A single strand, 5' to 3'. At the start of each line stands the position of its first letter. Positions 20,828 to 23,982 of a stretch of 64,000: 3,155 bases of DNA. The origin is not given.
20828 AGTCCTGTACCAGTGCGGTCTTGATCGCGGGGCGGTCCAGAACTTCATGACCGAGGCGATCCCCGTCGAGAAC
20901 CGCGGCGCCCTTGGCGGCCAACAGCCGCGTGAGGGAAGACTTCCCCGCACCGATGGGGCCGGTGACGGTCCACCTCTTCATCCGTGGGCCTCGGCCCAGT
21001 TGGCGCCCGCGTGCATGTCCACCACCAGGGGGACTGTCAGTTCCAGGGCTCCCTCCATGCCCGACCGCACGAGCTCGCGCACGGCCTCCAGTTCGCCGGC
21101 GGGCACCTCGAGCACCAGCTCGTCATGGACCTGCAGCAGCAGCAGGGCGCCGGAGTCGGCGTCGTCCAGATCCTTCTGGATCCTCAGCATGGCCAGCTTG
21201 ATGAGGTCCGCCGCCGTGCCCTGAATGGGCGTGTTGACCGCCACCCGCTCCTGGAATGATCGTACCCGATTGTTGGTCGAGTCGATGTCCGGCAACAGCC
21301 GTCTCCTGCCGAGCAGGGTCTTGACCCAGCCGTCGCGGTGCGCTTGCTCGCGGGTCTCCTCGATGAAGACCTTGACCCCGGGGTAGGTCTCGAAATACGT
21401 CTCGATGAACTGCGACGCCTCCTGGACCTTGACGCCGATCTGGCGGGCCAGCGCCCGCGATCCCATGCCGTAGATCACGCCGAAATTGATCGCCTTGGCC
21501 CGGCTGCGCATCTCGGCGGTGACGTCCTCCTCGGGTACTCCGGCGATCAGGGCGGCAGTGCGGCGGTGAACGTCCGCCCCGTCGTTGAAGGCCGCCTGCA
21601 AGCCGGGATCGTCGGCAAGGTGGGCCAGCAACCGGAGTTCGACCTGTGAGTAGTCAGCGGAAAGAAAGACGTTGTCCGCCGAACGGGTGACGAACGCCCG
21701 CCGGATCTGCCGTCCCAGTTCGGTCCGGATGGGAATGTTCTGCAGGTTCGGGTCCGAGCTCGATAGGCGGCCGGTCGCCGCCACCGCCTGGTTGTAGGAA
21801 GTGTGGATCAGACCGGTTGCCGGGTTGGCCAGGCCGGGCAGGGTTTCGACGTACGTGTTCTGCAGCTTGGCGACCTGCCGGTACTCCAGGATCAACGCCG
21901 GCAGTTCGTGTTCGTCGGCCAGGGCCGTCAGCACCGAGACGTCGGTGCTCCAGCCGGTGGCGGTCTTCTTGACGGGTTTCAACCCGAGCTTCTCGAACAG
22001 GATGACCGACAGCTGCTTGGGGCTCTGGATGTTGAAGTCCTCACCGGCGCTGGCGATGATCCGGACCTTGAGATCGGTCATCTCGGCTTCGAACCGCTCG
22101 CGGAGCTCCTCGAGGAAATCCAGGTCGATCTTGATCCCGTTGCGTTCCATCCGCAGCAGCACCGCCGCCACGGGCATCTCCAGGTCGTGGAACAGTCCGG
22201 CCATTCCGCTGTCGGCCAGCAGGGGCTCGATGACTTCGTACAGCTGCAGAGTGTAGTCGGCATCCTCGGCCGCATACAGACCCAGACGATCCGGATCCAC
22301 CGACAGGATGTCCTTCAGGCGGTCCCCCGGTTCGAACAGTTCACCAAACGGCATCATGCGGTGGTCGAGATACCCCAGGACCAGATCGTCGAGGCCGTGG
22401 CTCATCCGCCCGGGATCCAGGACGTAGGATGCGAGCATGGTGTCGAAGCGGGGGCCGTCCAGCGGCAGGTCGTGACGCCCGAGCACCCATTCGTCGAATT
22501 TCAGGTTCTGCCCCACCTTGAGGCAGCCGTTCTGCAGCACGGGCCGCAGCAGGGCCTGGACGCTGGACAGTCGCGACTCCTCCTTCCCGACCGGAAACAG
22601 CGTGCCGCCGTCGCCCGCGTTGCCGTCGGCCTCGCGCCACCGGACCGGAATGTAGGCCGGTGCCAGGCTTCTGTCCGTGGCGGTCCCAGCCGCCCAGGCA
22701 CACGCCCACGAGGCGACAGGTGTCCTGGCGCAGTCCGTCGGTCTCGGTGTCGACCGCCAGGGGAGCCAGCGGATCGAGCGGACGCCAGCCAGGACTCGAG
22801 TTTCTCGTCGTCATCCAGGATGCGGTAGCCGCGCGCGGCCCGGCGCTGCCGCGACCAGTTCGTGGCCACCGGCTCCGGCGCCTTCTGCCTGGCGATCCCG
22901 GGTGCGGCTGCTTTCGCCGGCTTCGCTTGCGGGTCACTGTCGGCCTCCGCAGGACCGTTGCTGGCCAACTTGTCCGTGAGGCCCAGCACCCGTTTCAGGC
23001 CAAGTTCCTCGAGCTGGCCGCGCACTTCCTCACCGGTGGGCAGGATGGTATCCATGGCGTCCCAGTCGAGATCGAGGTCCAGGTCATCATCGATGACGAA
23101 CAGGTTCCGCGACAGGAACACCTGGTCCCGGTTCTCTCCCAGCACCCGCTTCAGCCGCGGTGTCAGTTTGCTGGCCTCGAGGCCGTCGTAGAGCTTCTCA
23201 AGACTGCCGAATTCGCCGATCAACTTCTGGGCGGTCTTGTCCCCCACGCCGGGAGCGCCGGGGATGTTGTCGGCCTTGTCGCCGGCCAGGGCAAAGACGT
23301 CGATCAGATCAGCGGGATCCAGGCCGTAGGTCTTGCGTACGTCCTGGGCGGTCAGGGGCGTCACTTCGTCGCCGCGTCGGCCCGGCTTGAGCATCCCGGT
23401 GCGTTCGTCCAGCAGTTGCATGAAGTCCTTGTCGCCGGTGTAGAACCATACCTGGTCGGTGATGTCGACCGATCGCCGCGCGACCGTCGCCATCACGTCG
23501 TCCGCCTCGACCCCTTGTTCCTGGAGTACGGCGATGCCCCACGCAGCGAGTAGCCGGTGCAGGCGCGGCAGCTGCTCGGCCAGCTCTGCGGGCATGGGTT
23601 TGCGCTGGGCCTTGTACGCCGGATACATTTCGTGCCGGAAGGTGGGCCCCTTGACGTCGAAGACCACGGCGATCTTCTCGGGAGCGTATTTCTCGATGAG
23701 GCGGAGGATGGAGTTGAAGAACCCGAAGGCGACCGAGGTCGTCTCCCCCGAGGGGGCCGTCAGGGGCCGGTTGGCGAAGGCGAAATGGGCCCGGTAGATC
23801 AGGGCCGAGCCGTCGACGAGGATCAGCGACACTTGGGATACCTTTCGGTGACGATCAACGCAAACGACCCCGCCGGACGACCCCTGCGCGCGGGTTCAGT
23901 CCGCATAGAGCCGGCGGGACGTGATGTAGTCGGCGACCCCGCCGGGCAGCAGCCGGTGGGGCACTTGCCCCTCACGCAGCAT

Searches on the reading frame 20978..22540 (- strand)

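Call 83: search_protein_families(library=pfam, proteins=[window:20978-22540:-], max_evalue=0.00001)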
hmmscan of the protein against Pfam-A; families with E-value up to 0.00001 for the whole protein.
window:20978-22540:- (520 aa): 2 families
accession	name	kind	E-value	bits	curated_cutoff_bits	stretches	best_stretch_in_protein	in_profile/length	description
PF00476.26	DNA_pol_A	-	2.2e-158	527.6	34.3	1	142-517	3-381/381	DNA polymerase family A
PF01612.26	DNA_pol_A_exo1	-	3.3e-14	53.5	23.6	1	4-108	75-172/173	3'-5' exonuclease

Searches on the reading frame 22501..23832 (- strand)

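Call 83: search_protein_families(library=pfam, proteins=[window:22501-23832:-], max_evalue=0.00001)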
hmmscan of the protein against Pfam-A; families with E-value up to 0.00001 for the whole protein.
window:22501-23832:- (443 aa): 2 families
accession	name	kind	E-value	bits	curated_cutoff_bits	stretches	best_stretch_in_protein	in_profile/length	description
PF02739.22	5_3_exonuc_N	-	4.1e-51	173.4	34.3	1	3-170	2-164/164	5'-3' exonuclease, N-terminal resolvase-like domain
PF01367.25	5_3_exonuc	-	2.6e-25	89.2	40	1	172-261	2-90/97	5'-3' exonuclease, C-terminal SAM fold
